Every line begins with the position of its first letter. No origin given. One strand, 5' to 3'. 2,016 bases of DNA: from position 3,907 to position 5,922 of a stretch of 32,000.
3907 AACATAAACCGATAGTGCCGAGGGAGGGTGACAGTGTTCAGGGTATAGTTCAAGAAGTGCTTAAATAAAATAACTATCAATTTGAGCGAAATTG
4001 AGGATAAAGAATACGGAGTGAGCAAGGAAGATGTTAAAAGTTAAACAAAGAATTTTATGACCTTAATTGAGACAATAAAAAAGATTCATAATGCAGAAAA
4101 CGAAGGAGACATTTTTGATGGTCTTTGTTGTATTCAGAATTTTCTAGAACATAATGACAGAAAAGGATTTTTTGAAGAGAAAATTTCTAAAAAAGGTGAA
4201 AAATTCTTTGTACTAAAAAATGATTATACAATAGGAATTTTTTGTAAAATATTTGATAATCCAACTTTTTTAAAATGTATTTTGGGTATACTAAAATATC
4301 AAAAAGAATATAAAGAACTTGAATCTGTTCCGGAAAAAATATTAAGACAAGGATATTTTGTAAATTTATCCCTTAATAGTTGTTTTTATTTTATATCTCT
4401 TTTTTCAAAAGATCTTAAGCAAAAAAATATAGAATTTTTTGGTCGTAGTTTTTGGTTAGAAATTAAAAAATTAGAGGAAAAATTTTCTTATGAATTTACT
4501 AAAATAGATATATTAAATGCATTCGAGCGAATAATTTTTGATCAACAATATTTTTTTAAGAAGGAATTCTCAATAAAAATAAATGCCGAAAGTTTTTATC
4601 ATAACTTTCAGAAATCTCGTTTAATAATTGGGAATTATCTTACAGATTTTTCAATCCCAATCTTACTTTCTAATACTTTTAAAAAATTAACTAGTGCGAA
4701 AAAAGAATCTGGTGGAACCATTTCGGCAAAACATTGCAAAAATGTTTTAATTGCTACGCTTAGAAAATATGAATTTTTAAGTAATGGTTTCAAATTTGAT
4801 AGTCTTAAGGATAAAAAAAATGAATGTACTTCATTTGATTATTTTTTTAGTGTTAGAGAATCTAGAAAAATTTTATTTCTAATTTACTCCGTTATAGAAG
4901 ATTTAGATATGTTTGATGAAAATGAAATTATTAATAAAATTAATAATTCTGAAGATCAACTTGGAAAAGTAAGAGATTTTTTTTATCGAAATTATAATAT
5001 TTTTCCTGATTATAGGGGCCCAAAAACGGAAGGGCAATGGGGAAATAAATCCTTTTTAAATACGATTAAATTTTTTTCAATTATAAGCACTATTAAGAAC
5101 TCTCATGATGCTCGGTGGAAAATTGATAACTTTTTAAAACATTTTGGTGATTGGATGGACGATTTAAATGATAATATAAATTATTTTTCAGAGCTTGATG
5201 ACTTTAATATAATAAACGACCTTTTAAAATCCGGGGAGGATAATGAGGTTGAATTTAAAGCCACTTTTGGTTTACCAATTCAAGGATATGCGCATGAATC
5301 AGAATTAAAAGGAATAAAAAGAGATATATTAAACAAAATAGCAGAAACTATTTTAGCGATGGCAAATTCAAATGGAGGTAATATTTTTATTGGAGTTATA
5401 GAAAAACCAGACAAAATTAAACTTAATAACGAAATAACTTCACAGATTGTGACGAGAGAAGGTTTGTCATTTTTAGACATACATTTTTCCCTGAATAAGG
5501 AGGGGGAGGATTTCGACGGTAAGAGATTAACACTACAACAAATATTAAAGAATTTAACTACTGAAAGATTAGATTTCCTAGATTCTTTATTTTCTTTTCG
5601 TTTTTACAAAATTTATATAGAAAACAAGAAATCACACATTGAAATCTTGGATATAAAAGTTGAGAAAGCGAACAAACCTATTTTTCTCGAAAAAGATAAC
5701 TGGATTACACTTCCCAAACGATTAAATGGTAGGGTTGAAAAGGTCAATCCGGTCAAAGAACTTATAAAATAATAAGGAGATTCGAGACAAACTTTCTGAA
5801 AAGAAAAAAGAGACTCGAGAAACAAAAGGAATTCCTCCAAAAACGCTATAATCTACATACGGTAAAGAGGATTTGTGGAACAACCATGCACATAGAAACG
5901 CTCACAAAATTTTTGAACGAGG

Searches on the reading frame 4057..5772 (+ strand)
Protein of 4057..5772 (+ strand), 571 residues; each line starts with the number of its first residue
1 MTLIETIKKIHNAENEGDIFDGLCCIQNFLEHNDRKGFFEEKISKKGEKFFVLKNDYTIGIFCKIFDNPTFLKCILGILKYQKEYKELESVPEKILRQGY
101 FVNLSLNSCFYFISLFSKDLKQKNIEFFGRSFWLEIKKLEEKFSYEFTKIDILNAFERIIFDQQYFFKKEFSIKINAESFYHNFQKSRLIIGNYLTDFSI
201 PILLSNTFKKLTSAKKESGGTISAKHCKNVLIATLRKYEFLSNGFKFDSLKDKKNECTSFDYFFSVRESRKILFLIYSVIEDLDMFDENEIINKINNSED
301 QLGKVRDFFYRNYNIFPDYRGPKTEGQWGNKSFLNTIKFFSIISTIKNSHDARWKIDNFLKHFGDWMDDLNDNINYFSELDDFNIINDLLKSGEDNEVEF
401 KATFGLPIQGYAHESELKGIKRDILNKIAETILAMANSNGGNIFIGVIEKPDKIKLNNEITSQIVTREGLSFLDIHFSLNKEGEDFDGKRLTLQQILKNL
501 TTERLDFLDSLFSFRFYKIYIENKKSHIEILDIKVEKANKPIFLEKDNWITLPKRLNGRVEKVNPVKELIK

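Call 3: search_protein_families(library=pfam, proteins=[window:4057-5772:+], max_evalue=0.1)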
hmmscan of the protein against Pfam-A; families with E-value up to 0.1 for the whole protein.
window:4057-5772:+ (571 aa): 1 family
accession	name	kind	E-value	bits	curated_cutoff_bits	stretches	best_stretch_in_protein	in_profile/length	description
PF04326.19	SLFN_AlbA_2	-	3.9e-09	37.5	25.3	1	394-562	1-116/118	Schlafen, AlbA_2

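Call 4: search_protein_families(library=padloc, proteins=[window:4057-5772:+], max_evalue=0.1)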
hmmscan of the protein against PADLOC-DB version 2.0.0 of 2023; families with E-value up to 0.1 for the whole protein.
window:4057-5772:+ (571 aa): 0 families

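Call 5: search_protein_families(library=ncbifam, proteins=[window:4057-5772:+], max_evalue=0.1)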
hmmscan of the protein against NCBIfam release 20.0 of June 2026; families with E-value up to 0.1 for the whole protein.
window:4057-5772:+ (571 aa): 0 families

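Call 6: find_homologous_proteins(query=window:4057-5772:+)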
Query window:4057-5772:+ (571 aa): 22 proteins with E <= 0.001 among 8000 candidates.
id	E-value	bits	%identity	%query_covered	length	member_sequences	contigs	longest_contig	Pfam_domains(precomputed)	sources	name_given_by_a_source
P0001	0.0e+0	1268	100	100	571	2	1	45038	PF04326.20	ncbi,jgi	jgi:hypothetical protein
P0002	0.0e+0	1061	84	100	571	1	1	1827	PF04326.20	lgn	-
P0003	4.9e-220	750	62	100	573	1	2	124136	PF04326.20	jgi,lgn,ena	jgi:hypothetical protein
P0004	2.6e-214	731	61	98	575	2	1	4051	PF04326.20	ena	-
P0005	1.1e-208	712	59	100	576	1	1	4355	PF04326.20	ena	-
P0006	6.0e-203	693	59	100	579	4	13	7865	PF04326.20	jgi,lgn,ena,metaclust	metaclust:\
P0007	2.0e-201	688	57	99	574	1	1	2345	PF04326.20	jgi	-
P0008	5.6e-201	687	58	100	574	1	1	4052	PF04326.20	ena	-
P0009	6.6e-201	687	59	98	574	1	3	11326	PF04326.20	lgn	-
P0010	1.6e-196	672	57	99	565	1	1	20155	PF04326.20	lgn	-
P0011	2.6e-195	668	58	100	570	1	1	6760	PF04326.20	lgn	-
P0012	2.2e-194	665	57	99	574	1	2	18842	PF04326.20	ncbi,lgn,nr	ncbi:MAG: putative DNA binding domain-containing protein [Candidatus Pacebacteria bacterium]|nr:puta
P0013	5.2e-164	565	62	72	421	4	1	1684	-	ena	-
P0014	8.9e-156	538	47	100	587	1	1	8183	PF04326.20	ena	-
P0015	1.0e-151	524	46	100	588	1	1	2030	PF04326.20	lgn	-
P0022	3.4e-100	354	36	96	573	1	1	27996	PF04326.20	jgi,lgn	jgi:hypothetical protein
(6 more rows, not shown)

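Call 9: find_related_loci(query=A1, collection=genome_contigs, flank=8000)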
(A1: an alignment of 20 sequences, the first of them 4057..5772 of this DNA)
Query A1 (571 aa) in genome_contigs; peptide patterns used: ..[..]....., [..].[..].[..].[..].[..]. (x = any residue, [..] = any of these).
41 stretches matched a pattern; 4 encode a relative of the query (tblastn E <= 1e-3); 4 distinct loci.
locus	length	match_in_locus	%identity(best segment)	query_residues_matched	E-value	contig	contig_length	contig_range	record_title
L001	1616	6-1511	64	71-571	0e+0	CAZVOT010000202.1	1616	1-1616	MAG TPA_asm: Candidatus Woesearchaeota archaeon isolate binchicken_co387_106 genome assembly, contig: NODE_110464_length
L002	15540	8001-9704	57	1-568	0e+0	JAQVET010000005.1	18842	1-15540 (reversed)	MAG: Candidatus Paceibacterota bacterium isolate STE_141 NODE_6553_length_18842_cov_6.491424_Sandtown_E, whole genome sh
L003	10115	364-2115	46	1-571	2e-161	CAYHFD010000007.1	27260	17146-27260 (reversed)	MAG TPA_asm: uncultured Candidatus Saccharibacteria bacterium isolate ERP119705_co11_13 genome assembly, contig: NODE_14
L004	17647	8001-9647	47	7-569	2e-148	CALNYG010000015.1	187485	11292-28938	MAG: Candidatus Moraniibacteriota bacterium isolate HOU_bin.0114 genome assembly, contig: contig_28404, whole genome sho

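Call 10: find_related_loci(query=A1, collection=metagenome_contigs, flank=8000)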
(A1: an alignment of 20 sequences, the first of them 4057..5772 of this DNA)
Query A1 (571 aa) in metagenome_contigs; peptide patterns used: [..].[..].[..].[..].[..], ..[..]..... (x = any residue, [..] = any of these).
83 stretches matched a pattern; 11 encode a relative of the query (tblastn E <= 1e-3); 11 distinct loci.
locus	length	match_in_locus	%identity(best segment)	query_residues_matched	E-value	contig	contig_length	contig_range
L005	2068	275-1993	63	1-569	0e+0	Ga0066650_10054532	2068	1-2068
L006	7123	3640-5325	61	10-570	0e+0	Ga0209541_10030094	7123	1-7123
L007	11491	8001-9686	61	10-570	0e+0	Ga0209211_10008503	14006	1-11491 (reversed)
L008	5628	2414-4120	59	1-569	0e+0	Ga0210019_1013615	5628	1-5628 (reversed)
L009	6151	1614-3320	59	1-569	0e+0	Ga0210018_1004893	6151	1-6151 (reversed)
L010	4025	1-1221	66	164-571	0e+0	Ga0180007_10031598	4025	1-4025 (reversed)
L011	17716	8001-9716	62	1-571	0e+0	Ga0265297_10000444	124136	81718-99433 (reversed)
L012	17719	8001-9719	53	1-568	2e-175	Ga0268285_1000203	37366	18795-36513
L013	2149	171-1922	46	1-571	6e-174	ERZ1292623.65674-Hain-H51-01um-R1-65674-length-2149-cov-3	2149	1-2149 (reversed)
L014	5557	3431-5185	47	1-571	3e-162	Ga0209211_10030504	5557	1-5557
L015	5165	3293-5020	44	1-570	4e-136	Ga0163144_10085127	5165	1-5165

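Call 13: search_protein_families(library=pfam, proteins=[L008:511-2427:+, L009:3313-5934:+, L014:1281-2858:-, L006:1368-3416:+, L006:5340-6794:+, L004:6719-7963:+, L004:9637-10944:+, L011:6262-7461:+, L011:3792-5897:+, L012:6312-7280:+], max_evalue=0.001)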
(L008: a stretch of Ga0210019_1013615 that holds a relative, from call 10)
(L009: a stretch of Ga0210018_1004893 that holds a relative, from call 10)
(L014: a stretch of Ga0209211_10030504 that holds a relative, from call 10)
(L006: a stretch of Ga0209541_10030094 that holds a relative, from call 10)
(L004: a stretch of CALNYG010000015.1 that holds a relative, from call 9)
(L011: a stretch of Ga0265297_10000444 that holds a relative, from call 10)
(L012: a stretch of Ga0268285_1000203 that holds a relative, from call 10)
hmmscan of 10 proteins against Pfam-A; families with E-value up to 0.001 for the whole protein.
L008:511-2427:+ (638 aa): 2 families
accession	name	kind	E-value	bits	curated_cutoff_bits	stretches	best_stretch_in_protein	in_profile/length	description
PF01555.25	N6_N4_Mtase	-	2.4e-33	116.4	26.7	1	200-515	1-217/221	DNA methylase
PF12564.13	TypeIII_RM_meth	-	1.8e-21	76.7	25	1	37-92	1-56/56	Type III restriction/modification enzyme methylation subunit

L009:3313-5934:+ (873 aa): 2 families
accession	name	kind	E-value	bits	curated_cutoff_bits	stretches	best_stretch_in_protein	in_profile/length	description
PF04851.21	ResIII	-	4.5e-30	105.2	22.5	1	40-237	1-162/164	Type III restriction enzyme, res subunit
PF00270.35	DEAD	-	2.8e-06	27.6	26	1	70-198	17-132/167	DEAD/DEAH box helicase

L014:1281-2858:- (525 aa): 4 families
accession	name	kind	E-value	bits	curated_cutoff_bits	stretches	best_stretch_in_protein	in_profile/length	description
PF00145.23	DNA_methylase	-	2.2e-93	313.7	22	1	215-521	1-323/324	C-5 cytosine-specific DNA methylase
PF00717.28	Peptidase_S24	-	4.5e-30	104.2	23.3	1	79-193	1-116/116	Peptidase S24-like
PF01726.22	LexA_DNA_bind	-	5.1e-17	61.9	23.7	1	1-65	1-65/65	LexA DNA binding domain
PF13730.12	HTH_36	-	0.0002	21.5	25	1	3-56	2-55/55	Helix-turn-helix domain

L006:1368-3416:+ (682 aa): 3 families
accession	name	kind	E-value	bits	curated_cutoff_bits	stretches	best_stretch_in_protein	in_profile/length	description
PF02384.22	N6_Mtase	-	1.7e-34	120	20.4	1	332-607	5-237/311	N-6 DNA Methylase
PF13588.12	HSDR_N_2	-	1.6e-26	93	25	1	52-159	1-110/110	Type I restriction enzyme R protein N terminus (HSDR_N)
PF07669.17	Eco57I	-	1.7e-10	41.7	25.3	1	413-575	3-165/171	Eco57I restriction-modification methylase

L006:5340-6794:+ (484 aa): 1 family
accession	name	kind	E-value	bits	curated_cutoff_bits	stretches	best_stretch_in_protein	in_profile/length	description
PF01420.25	Methylase_S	-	1.1e-22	81.4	22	2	41-215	7-167/168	Type I restriction modification DNA specificity domain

L004:6719-7963:+ (414 aa): 2 families
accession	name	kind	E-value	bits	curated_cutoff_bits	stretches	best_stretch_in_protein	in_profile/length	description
PF12704.14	MacB_PCD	-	6.6e-45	154.4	27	1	23-247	2-205/207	MacB-like periplasmic core domain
PF02687.27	FtsX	-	1.4e-16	61.1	25.5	1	289-407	2-120/120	FtsX-like permease C-terminal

L004:9637-10944:+ (435 aa): 2 families
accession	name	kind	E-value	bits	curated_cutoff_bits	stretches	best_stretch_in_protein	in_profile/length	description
PF12704.14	MacB_PCD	-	1.7e-40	139.9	27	1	41-270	1-206/207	MacB-like periplasmic core domain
PF02687.27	FtsX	-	9.8e-21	74.5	25.5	1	311-429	2-120/120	FtsX-like permease C-terminal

L011:6262-7461:+ (399 aa): 3 families
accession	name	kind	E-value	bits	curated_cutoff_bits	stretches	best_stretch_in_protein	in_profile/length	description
PF00009.33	GTP_EFTU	-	8.8e-63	211.7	26.5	1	11-206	1-187/188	Elongation factor Tu GTP binding domain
PF03143.23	GTP_EFTU_D3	-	2.7e-36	124.5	27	1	303-397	1-105/106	Elongation factor Tu C-terminal domain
PF03144.31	GTP_EFTU_D2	-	7.6e-20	71.6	30.3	1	230-299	1-73/73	Elongation factor Tu domain 2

L011:3792-5897:+ (701 aa): 7 families
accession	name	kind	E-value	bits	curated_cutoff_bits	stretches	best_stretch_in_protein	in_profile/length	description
PF00009.33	GTP_EFTU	-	1.8e-60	204.2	26.5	1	9-290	2-188/188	Elongation factor Tu GTP binding domain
PF03764.24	EFG_IV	-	1.2e-45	154.6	24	1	487-606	1-121/121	Elongation factor G, domain IV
PF14492.12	EFG_III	-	2.2e-33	114.6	27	1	412-485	1-74/75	Elongation Factor G, domain III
PF00679.30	EFG_C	-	1.4e-29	102.4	27.9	1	608-694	1-88/89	Elongation factor G C-terminus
PF03144.31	GTP_EFTU_D2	-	1e-16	61.5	30.3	1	332-399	1-73/73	Elongation factor Tu domain 2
PF22042.2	EF-G_D2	-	5.8e-15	55.6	27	1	317-400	1-83/84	Elongation factor G domain 2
PF16658.11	RF3_C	-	3.9e-06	27.1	40.1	1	421-500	15-94/132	Class II release factor RF3, C-terminal domain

L012:6312-7280:+ (322 aa): 1 family
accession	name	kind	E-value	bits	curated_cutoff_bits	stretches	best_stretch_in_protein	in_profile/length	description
PF12358.13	DUF3644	-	3.5e-54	183.6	27.6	1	12-195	2-182/183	Domain of unknown function (DUF3644)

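Call 20: find_encoding_contigs(protein=P0001, flank=10000, max_places=2)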
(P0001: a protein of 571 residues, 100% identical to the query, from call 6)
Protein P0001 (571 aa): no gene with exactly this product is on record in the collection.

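Call 21: find_encoding_contigs(protein=P0010, flank=6000, max_places=2)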
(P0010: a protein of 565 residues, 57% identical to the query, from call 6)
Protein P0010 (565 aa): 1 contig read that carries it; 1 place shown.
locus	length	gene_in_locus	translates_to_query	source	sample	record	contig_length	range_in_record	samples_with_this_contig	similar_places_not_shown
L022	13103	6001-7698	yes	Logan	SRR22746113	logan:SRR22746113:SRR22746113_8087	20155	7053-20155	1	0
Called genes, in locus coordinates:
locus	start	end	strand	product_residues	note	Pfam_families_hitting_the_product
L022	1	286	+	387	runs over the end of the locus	PF00364:Biotin_lipoyl (faint), PF25917:BSH_RND, PF25973:BSH_CzcB, PF25954:Beta-barrel_RND_2 (faint), PF25990:Beta-barrel_YknX, PF25967:RND-MFP_C (faint), PF25989:YknX_C (faint)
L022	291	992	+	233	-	PF00005:ABC_tran, PF02463:SMC_N (faint), PF13304:AAA_21 (faint)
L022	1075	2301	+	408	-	PF12704:MacB_PCD, PF02687:FtsX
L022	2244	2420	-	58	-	-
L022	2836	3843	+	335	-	PF14528:LAGLIDADG_3 (faint)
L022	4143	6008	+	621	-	PF12564:TypeIII_RM_meth, PF01555:N6_N4_Mtase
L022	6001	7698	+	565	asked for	PF04326:SLFN_AlbA_2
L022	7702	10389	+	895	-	PF00270:DEAD (faint), PF04851:ResIII, PF27159:HI_1054_N, PF27365:HI_1054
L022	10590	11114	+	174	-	-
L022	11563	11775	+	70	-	-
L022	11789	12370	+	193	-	PF02525:Flavodoxin_2, PF03358:FMN_red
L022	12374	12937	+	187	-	-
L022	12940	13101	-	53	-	?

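Call 22: find_encoding_contigs(protein=P0022, flank=6000, max_places=2)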
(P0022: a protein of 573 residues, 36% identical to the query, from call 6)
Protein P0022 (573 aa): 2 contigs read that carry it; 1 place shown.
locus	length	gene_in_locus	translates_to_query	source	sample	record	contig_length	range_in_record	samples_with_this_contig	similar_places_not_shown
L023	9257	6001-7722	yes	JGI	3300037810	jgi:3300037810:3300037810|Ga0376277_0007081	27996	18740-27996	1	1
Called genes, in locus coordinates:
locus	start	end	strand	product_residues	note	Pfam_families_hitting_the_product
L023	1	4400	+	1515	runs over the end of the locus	PF00580:UvrD-helicase, PF13086:AAA_11, PF13604:AAA_30, PF13245:AAA_19, PF13086:AAA_11 (weak), PF13087:AAA_12, PF04480:DUF559, PF18741:MTES_1575, +5 more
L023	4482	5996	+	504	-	PF11074:DUF2779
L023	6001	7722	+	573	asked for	PF04326:SLFN_AlbA_2 (weak)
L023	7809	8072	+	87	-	-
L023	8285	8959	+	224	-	-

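Call 23: find_encoding_contigs(protein=P0009, flank=6000, max_places=2)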
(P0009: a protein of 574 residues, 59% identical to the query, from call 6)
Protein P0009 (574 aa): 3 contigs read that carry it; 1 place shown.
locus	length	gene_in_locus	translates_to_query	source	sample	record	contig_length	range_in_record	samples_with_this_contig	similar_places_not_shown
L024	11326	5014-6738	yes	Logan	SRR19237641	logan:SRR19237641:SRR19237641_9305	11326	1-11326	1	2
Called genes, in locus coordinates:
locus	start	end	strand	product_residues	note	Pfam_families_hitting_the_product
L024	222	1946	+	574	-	PF00005:ABC_tran, PF00931:NB-ARC (faint), PF01926:MMR_HSR1 (faint), PF02463:SMC_N (faint), PF05729:NACHT (faint), PF13304:AAA_21 (faint), PF12848:ABC_tran_Xtn, PF00005:ABC_tran, +2 more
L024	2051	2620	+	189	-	PF01936:NYN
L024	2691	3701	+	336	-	-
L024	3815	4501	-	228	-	-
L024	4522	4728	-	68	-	-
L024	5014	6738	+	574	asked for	PF04326:SLFN_AlbA_2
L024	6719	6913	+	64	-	-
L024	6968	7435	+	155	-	PF13310:Virulence_RhuM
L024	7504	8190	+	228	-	PF12844:HTH_19, PF13560:HTH_31 (weak), PF24250:HVO_2718 (weak), PF01381:HTH_3, PF13274:SocA_Panacea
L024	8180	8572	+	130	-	-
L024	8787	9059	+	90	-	-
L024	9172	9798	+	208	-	-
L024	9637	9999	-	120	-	-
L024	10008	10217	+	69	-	-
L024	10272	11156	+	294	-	PF04402:SIMPL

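Call 35: search_solved_structures(query=A1, max_evalue=1, show_alignments=3)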
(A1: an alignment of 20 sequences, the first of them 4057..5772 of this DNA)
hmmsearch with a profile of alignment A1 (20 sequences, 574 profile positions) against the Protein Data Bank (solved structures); distinct sequences matched with E-value up to 1: 10.
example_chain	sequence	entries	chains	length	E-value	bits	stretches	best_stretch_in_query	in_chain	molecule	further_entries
8dkt_A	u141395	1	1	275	0.017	16.8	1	73-132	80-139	Septin-1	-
2qnr_A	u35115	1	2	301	0.11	14.1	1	73-129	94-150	Septin-2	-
6upq_A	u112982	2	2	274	0.11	14.1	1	73-130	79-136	Septin-2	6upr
3ftq_A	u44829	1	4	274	0.11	14.1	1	73-130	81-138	Septin-2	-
7m6j_A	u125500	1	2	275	0.11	14.1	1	73-130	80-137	Septin-2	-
6upa_A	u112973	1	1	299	0.13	13.9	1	73-129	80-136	Septin-2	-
2qa5_A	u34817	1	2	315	0.14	13.8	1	73-129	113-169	Septin-2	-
2qag_A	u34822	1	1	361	0.17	13.5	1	73-129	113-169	Septin-2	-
9bht_A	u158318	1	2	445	0.36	12.4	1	74-130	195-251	CiSeptin-2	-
3u44_A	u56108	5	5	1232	0.6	11.7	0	199-329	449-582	ATP-dependent helicase/nuclease subunit A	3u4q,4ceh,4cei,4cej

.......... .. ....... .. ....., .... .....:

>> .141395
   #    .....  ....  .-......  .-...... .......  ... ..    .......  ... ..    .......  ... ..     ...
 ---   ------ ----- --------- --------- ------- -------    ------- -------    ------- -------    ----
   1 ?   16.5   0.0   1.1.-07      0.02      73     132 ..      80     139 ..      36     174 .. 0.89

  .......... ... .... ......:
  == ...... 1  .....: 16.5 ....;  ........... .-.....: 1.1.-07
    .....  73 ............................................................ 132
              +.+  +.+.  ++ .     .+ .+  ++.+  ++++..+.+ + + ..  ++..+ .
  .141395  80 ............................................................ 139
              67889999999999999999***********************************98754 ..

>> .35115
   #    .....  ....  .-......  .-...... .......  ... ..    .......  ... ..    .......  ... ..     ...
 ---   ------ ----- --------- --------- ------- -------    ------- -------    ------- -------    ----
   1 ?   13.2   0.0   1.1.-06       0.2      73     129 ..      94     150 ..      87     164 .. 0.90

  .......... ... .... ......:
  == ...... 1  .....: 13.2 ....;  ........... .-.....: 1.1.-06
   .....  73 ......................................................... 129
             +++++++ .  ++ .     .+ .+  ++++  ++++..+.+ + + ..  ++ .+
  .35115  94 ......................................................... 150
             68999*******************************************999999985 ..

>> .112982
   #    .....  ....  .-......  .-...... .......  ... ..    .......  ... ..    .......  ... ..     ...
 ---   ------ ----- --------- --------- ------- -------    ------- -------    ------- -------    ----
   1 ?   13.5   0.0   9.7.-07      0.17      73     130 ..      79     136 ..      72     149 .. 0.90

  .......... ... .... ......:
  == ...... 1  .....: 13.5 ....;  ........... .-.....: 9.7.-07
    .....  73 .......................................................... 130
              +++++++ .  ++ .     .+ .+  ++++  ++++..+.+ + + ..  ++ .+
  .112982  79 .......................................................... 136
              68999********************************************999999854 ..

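Call 45: predict_structure(alignment_id=A1)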
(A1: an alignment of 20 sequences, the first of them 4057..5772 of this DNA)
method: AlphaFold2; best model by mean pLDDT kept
length: 571 residues; sequences in the alignment: 20
mean_pLDDT: 84.8   pTM: 0.69
mean pLDDT of the five models: 84.8, 84.7, 81.9, 79.6, 78.5
residues with pLDDT >= 90: 207; 70-90: 317; 50-70: 46; < 50: 1
segments of 3 or more residues with pLDDT < 50: none
pLDDT, mean of each block of 10 residues (from residue 1): 82 92 91 77 79 66 83 95 85 95 94 89 85 89 80 92 90 92 92 91 84 77 81 89 82 82 85 91 84 92 90 72 59 90 92 92 89 65 81 88 82 83 91 94 90 68 85 88 81 90 86 85 77 92 78 86 76 59
secondary structure, 60 per line:
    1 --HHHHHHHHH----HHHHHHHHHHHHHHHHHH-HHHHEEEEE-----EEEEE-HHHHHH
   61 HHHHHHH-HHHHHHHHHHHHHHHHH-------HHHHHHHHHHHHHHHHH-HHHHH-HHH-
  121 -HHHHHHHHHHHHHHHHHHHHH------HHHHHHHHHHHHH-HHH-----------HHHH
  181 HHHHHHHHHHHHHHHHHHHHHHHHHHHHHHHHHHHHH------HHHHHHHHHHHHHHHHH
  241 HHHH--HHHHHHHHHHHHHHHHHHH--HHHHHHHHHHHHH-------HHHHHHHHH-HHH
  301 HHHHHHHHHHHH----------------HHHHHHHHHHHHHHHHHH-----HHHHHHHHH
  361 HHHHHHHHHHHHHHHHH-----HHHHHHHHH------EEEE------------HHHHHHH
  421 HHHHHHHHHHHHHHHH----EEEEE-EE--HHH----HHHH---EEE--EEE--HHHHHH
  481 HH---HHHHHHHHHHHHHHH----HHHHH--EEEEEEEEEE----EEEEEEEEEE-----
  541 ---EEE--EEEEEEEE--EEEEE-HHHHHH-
elements in order: H3-11 H16-33 H35-38 E39-43 E49-53 H55-67 H69-85 H93-109 H111-115 H122-142 H149-161 H177-217 H224-244 H247-265 H268-280 H288-296 H298-312 H329-346 H352-377 H383-391 E398-401 H414-436 E441-445 H458-461 E465-467 E470-472 H475-482 H486-500 H505-509 E512-521 E526-535 E544-546 E549-556 E559-563 H565-570

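Call 47: find_related_loci(query=A1, collection=viral_contigs, flank=6000)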
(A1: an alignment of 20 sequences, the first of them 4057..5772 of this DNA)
Query A1 (571 aa) in viral_contigs; peptide patterns used: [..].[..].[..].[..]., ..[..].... (x = any residue, [..] = any of these).
54 stretches matched a pattern, but none encodes a relative of the query by tblastn (E <= 1e-3).
